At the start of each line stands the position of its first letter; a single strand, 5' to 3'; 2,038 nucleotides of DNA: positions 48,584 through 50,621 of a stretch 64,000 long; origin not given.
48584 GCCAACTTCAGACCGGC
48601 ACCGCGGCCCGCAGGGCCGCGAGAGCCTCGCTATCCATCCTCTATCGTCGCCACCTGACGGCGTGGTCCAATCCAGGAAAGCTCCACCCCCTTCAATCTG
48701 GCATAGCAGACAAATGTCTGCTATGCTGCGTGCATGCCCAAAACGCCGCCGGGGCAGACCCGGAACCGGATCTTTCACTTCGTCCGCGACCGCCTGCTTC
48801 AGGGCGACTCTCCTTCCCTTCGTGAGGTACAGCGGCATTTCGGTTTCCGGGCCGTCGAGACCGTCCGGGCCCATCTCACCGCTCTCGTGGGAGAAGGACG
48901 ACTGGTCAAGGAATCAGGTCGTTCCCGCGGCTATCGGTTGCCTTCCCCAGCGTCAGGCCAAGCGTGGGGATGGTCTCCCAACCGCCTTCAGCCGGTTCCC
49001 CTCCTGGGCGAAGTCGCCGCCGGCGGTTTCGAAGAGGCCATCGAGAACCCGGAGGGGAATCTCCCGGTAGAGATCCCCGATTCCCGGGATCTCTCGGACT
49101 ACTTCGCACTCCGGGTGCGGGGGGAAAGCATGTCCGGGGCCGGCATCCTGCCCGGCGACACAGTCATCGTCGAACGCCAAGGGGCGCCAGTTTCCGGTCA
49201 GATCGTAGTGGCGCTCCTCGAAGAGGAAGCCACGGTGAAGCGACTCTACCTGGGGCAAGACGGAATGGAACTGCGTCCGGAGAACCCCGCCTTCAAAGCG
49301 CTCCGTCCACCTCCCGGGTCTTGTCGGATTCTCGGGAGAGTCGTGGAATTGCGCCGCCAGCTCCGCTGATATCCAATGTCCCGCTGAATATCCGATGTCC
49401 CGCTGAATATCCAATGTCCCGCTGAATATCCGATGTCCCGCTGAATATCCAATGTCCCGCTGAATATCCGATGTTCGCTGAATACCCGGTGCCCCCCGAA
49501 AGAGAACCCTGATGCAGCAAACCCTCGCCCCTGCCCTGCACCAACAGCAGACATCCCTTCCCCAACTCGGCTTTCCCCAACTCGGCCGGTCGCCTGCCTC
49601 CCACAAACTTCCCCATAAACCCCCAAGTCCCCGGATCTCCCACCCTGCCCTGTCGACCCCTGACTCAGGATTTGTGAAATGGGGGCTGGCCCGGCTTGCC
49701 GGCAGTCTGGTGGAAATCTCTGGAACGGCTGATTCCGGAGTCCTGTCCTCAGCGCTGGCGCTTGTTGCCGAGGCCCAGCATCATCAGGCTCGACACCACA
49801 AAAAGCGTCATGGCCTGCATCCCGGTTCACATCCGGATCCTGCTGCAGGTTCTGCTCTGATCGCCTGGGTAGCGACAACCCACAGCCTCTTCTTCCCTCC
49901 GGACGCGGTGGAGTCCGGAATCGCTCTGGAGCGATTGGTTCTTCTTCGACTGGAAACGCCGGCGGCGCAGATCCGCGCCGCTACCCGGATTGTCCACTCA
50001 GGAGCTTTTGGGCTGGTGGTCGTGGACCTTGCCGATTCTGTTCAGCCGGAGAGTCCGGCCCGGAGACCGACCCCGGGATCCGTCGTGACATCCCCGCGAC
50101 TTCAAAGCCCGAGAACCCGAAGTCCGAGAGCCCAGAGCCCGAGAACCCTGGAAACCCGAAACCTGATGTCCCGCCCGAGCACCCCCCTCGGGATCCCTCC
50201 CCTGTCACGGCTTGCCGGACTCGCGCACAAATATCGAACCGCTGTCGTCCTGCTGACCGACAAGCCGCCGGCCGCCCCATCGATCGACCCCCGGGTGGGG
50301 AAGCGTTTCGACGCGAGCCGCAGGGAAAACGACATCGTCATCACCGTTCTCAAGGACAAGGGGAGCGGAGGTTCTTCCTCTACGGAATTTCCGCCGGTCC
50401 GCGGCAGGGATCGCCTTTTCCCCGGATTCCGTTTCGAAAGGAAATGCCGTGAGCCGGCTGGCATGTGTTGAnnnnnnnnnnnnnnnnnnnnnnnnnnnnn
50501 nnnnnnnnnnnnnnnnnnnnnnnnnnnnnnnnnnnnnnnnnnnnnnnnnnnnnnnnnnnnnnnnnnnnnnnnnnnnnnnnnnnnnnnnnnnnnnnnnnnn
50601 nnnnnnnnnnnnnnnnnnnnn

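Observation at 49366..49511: Six and a half perfect 19-bp tandem repeats between lexA and the imuA-imuB-dnaE2 mutagenesis cassette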

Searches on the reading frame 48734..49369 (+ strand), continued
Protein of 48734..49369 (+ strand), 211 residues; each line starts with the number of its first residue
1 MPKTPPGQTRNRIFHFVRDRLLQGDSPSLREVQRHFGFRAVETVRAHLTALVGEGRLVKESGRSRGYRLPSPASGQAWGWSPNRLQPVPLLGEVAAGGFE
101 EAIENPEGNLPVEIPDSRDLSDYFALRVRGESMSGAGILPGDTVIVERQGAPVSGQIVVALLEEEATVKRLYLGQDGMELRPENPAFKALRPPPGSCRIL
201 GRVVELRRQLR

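Call 35: find_encoding_contigs(protein=P0198, flank=1500, max_places=10)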
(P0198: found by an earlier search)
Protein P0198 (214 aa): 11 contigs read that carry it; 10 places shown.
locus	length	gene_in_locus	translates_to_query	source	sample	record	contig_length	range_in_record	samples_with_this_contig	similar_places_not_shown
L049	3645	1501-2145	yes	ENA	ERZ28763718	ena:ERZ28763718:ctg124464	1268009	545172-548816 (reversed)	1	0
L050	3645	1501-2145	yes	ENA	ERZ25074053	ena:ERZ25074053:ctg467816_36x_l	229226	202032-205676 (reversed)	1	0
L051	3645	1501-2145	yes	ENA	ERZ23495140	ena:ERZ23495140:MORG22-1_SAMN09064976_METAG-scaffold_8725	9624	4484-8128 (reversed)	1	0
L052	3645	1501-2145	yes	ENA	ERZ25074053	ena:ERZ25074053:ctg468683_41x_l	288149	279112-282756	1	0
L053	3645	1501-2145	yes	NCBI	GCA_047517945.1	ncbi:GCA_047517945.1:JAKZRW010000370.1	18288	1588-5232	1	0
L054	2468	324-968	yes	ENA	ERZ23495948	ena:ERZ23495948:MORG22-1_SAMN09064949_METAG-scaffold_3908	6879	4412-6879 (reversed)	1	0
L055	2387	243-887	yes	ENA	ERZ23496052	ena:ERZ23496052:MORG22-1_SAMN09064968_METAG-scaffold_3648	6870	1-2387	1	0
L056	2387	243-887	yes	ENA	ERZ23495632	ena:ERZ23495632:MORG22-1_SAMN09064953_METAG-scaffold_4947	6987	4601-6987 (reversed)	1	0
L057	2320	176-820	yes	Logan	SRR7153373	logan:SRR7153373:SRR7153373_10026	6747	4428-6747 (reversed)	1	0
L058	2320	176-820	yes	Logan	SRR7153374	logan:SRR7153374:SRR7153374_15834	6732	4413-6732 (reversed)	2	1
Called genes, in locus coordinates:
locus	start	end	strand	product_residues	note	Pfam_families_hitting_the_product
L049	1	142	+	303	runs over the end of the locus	PF13424:TPR_12 (faint), PF13428:TPR_14 (faint), PF07719:TPR_2 (faint), PF13174:TPR_6 (faint), PF13432:TPR_16 (weak), PF14559:TPR_19 (faint)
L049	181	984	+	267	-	PF00436:SSB, PF01336:tRNA_anti-codon (faint), PF11325:DUF3127 (faint), PF00436:SSB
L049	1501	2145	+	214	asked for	PF01726:LexA_DNA_bind (weak), PF00717:Peptidase_S24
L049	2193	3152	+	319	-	-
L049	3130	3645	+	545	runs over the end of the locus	PF00817:IMS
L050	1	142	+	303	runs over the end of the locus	PF13424:TPR_12 (faint), PF13428:TPR_14 (faint), PF14559:TPR_19 (faint), PF07719:TPR_2 (faint), PF13174:TPR_6 (faint), PF13432:TPR_16 (weak)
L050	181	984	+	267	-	PF00436:SSB, PF01336:tRNA_anti-codon (faint), PF11325:DUF3127 (faint), PF00436:SSB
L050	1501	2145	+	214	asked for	PF01726:LexA_DNA_bind (weak), PF00717:Peptidase_S24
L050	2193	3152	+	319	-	-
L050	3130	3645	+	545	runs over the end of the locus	PF00817:IMS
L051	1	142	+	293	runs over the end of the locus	PF13424:TPR_12 (faint), PF12895:ANAPC3 (faint), PF07719:TPR_2 (faint), PF13174:TPR_6 (faint), PF13432:TPR_16 (weak), PF14559:TPR_19 (faint)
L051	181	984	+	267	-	PF00436:SSB, PF01336:tRNA_anti-codon (faint), PF11325:DUF3127 (faint), PF00436:SSB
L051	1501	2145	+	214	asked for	PF01726:LexA_DNA_bind (weak), PF00717:Peptidase_S24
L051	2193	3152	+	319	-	-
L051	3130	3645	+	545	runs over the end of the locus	PF00817:IMS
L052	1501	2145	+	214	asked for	PF01726:LexA_DNA_bind (weak), PF00717:Peptidase_S24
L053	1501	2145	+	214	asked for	PF01726:LexA_DNA_bind (weak), PF00717:Peptidase_S24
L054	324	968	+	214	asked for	PF01726:LexA_DNA_bind (weak), PF00717:Peptidase_S24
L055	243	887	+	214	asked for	PF01726:LexA_DNA_bind (weak), PF00717:Peptidase_S24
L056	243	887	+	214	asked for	PF01726:LexA_DNA_bind (weak), PF00717:Peptidase_S24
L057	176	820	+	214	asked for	PF01726:LexA_DNA_bind (weak), PF00717:Peptidase_S24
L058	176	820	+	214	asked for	PF01726:LexA_DNA_bind (weak), PF00717:Peptidase_S24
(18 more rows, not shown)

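Call 45: find_encoding_contigs(protein=P0085, flank=1500, max_places=6)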
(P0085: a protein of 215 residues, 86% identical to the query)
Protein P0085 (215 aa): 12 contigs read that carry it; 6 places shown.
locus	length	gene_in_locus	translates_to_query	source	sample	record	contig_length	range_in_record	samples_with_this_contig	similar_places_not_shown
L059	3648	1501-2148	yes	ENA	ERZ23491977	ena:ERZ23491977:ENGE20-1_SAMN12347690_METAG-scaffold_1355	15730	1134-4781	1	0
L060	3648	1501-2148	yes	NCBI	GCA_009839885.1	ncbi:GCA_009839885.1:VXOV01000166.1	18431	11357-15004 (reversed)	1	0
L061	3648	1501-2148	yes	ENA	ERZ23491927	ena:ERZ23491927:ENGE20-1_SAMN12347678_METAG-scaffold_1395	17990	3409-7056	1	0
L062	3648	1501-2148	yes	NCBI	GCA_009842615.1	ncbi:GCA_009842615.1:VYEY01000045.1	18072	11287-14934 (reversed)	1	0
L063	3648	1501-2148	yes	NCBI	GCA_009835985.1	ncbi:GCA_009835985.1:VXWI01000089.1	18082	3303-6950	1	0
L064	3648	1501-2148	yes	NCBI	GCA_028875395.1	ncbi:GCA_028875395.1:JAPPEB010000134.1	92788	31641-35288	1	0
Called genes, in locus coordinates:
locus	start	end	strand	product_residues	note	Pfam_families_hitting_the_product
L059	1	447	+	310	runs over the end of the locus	PF13424:TPR_12 (faint), PF07719:TPR_2 (faint), PF13174:TPR_6 (faint)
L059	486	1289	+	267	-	PF00436:SSB, PF01336:tRNA_anti-codon (faint), PF00436:SSB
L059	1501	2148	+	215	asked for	PF01726:LexA_DNA_bind, PF00717:Peptidase_S24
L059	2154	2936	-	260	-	-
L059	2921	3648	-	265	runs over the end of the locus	-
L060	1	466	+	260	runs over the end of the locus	PF07719:TPR_2 (faint), PF13174:TPR_6 (faint), PF13424:TPR_12 (faint)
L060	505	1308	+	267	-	PF00436:SSB, PF01336:tRNA_anti-codon (faint), PF00436:SSB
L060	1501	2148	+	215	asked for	PF01726:LexA_DNA_bind, PF00717:Peptidase_S24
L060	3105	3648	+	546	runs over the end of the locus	PF00817:IMS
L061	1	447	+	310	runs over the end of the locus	PF13424:TPR_12 (faint), PF07719:TPR_2 (faint), PF13174:TPR_6 (faint)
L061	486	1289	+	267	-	PF00436:SSB, PF01336:tRNA_anti-codon (faint), PF00436:SSB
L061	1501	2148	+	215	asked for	PF01726:LexA_DNA_bind, PF00717:Peptidase_S24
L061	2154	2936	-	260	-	-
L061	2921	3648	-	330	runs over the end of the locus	-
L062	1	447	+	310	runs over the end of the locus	PF13424:TPR_12 (faint), PF07719:TPR_2 (faint), PF13174:TPR_6 (faint)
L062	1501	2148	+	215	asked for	PF01726:LexA_DNA_bind, PF00717:Peptidase_S24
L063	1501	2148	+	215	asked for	PF01726:LexA_DNA_bind, PF00717:Peptidase_S24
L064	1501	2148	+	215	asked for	PF01726:LexA_DNA_bind, PF00717:Peptidase_S24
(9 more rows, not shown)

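Call 46: find_encoding_contigs(protein=P0100, flank=1500, max_places=4)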
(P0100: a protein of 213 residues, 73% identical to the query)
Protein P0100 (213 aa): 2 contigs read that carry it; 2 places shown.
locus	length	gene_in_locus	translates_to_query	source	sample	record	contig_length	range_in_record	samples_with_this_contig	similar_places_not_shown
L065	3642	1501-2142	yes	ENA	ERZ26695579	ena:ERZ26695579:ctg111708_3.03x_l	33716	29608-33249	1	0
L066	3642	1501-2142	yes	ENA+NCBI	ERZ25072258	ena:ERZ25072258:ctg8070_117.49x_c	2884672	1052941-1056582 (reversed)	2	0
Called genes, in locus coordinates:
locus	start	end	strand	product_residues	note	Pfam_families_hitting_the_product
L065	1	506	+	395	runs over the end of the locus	PF00108:Thiolase_N, PF02803:Thiolase_C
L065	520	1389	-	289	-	PF04784:DUF547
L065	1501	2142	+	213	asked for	PF01726:LexA_DNA_bind, PF00717:Peptidase_S24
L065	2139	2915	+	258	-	PF00154:RecA_N (weak)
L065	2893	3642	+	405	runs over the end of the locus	?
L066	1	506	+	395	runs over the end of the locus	PF00108:Thiolase_N, PF02803:Thiolase_C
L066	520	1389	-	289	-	PF04784:DUF547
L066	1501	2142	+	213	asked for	PF01726:LexA_DNA_bind, PF00717:Peptidase_S24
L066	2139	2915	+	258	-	PF00154:RecA_N (weak)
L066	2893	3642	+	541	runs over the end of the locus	PF00817:IMS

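Call 50: search_protein_families(library=ncbifam, proteins=[window:48734-49369:+], max_evalue=0.01)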
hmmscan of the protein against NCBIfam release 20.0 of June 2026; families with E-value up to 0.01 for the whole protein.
window:48734-49369:+ (211 aa): 3 families
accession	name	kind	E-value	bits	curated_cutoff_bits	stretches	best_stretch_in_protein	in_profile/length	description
TIGR00498.1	lexA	equivalog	6.8e-34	117.2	110.95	1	11-209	9-201/203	transcriptional repressor LexA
NF007621.2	PRK10276.1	subfamily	1.2e-17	64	110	1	123-203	29-110/115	translesion error-prone DNA polymerase V autoproteolytic subunit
NF051876.1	transXXX_HumD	equivalog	0.006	16.5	120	1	131-172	35-76/129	HumD family translesion DNA polymerase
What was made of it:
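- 48734..49369 (+): lexA (211 aa), stop codon TGA at 49367-49369. Its last 7 nt, CCGCTGA, form the 3' part of the repeat unit. NCBIfam TIGR00498, 117.2 bits against a cut-off of 110.95 (call 50).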

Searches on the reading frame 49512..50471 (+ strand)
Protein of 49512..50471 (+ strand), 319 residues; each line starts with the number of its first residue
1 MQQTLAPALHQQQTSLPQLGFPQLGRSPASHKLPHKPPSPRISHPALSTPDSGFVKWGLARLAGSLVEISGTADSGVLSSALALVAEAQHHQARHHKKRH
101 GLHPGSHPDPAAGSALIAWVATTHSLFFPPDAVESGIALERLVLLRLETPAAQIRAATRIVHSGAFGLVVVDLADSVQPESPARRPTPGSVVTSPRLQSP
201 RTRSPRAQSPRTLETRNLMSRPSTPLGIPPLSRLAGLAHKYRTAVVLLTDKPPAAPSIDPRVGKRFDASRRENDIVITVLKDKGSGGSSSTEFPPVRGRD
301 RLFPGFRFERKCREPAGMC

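Call 5: search_protein_families(library=pfam, proteins=[window:49512-50471:+])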
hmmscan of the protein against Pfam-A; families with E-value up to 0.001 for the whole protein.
window:49512-50471:+ (319 aa): 0 families

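Call 11: find_homologous_proteins(query=window:49512-50471:+)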
Query window:49512-50471:+ (319 aa): 76 proteins with E <= 0.001 among 8000 candidates.
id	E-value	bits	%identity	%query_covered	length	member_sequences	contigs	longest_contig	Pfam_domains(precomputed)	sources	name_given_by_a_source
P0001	3.6e-195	666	97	100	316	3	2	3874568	-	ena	-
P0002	4.5e-168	577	84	100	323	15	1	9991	-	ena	-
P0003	9.1e-130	451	71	100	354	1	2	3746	-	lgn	-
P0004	8.8e-126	438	70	100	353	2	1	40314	-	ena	-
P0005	2.2e-111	390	67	100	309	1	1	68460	-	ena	-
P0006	5.1e-111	389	70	87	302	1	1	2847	-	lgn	-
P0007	5.5e-110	386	72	85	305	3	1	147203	-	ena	-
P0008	1.3e-107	378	65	100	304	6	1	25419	-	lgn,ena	-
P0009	4.4e-107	376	72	85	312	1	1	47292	-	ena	-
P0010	4.6e-107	376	64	100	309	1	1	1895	-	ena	-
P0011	1.9e-106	374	65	100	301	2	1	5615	-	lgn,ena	-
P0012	1.7e-105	371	65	100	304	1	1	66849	-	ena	-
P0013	1.7e-105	371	69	85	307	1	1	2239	-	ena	-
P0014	2.7e-105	370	72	85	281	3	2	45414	-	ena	-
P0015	3.0e-105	370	73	83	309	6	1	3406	-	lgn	-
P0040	1.9e-68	249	57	82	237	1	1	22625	PF00154.28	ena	-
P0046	2.6e-60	223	55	82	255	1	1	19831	PF00154.28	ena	-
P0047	3.6e-54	202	48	94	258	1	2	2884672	PF00154.28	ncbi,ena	-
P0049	4.2e-47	179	45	82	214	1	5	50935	PF00154.28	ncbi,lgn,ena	-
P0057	6.0e-22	97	34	88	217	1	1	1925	PF00154.28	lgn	-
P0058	8.6e-22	96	33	83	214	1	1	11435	PF00154.28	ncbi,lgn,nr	ncbi:MAG: recombinase A [Candidatus Methylomirabilis oxyfera]|nr:recombinase A [Candidatus Methylomi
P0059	1.7e-20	92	32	83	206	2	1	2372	PF00154.28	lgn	-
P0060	8.3e-20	90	35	82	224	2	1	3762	PF00154.28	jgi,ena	-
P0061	2.4e-19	88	31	83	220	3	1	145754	PF00154.28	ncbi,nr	ncbi:MAG: DNA recombination/repair protein RecA [Candidatus Methylomirabilis sp.]|nr:DNA recombinati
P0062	8.5e-19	86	35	82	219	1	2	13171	PF00154.28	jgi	jgi:recombination protein RecA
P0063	1.9e-18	85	33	82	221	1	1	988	PF00154.28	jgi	-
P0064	4.5e-18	84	32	82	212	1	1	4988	PF00154.28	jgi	-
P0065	5.5e-18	84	35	81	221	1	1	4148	PF00154.28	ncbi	-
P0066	8.0e-18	83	32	82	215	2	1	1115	PF00154.28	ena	-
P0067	3.0e-17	81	31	85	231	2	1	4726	PF00154.28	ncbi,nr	ncbi:MAG: recombinase A [Myxococcales bacterium]|nr:recombinase A [Myxococcales bacterium]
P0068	5.6e-17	80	32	82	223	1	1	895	PF00154.28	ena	-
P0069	7.1e-15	73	26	83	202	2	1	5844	PF00154.28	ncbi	-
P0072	9.7e-12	63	31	68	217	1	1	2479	PF00154.28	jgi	jgi:recombination protein RecA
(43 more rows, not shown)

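Call 13: find_encoding_contigs(protein=P0001, flank=4000, max_places=4)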
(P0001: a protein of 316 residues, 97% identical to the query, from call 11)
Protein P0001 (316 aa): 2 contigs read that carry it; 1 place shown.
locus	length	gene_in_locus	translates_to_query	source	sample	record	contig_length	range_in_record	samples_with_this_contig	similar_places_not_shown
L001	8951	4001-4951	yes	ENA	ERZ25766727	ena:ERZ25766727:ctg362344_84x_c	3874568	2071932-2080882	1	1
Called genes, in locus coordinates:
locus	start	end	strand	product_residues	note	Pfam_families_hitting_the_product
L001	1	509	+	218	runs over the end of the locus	PF00691:OmpA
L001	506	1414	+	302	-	PF07719:TPR_2 (faint), PF13174:TPR_6 (faint)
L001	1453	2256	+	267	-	PF00436:SSB, PF01336:tRNA_anti-codon (faint), PF11325:DUF3127 (faint), PF00436:SSB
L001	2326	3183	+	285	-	-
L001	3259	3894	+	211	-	PF01726:LexA_DNA_bind (weak), PF00717:Peptidase_S24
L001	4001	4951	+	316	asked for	-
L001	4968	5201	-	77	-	-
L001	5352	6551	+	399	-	-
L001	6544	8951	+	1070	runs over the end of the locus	PF02811:PHP, PF07733:DNA_pol3_alpha, PF17657:DNA_pol3_finger, PF14579:HHH_6, PF01336:tRNA_anti-codon (weak)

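Call 14: find_encoding_contigs(protein=P0002, flank=4000, max_places=4)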
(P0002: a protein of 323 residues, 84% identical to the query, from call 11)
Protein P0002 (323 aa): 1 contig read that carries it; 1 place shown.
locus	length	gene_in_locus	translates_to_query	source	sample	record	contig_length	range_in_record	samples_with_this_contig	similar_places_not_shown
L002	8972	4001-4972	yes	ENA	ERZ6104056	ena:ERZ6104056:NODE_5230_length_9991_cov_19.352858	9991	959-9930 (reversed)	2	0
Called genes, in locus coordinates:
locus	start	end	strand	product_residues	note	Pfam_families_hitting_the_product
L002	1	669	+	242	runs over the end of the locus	?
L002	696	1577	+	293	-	PF13174:TPR_6 (faint), PF14559:TPR_19 (faint), PF07719:TPR_2 (faint), PF13432:TPR_16 (faint)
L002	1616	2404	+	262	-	PF00436:SSB, PF01336:tRNA_anti-codon (faint), PF11325:DUF3127 (faint), PF00436:SSB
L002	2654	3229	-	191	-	-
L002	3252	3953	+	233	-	PF01726:LexA_DNA_bind (weak), PF00717:Peptidase_S24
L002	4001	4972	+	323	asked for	-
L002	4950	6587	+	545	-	PF00817:IMS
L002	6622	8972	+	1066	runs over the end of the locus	PF02811:PHP, PF07733:DNA_pol3_alpha, PF17657:DNA_pol3_finger, PF14579:HHH_6, PF01336:tRNA_anti-codon (weak)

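Call 15: find_encoding_contigs(protein=P0004, flank=4000, max_places=3)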
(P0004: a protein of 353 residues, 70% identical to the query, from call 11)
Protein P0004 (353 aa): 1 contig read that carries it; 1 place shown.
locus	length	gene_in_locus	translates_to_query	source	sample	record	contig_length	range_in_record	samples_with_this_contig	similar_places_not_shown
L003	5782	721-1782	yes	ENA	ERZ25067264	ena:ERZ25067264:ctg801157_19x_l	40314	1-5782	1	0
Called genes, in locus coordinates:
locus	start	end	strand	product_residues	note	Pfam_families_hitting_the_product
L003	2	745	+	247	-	?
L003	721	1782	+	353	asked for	-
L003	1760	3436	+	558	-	PF00817:IMS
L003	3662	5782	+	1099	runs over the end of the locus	PF02811:PHP, PF07733:DNA_pol3_alpha, PF17657:DNA_pol3_finger, PF14579:HHH_6, PF01336:tRNA_anti-codon (weak)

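Call 50: search_protein_families(library=ncbifam, proteins=[window:49512-50471:+], max_evalue=0.01)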
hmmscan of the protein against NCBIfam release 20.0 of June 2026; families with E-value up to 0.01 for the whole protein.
window:49512-50471:+ (319 aa): 0 families

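Call 62: search_protein_families(library=pfam, proteins=[window:49512-50471:+, P0047, P0058], max_evalue=1)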
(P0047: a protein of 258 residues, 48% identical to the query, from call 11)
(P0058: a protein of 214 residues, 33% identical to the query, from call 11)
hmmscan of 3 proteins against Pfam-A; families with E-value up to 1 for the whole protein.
window:49512-50471:+ (319 aa): 1 family
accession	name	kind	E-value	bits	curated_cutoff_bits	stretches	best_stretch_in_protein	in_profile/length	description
PF00154.27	RecA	-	0.015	15.3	27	0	116-180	82-145/262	recA bacterial DNA recombination protein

P0047 (258 aa): 2 families
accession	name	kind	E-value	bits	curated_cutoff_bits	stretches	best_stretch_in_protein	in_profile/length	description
PF00154.27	RecA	-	1.3e-06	28.5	27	1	49-145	51-143/262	recA bacterial DNA recombination protein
PF12087.13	DUF3564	-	0.21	11.9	25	1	32-91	32-93/120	Protein of unknown function (DUF3564)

P0058 (214 aa): 1 family
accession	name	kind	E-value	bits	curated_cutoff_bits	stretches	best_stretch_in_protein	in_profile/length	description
PF00154.27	RecA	-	3e-09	37.2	27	1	31-122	51-141/262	recA bacterial DNA recombination protein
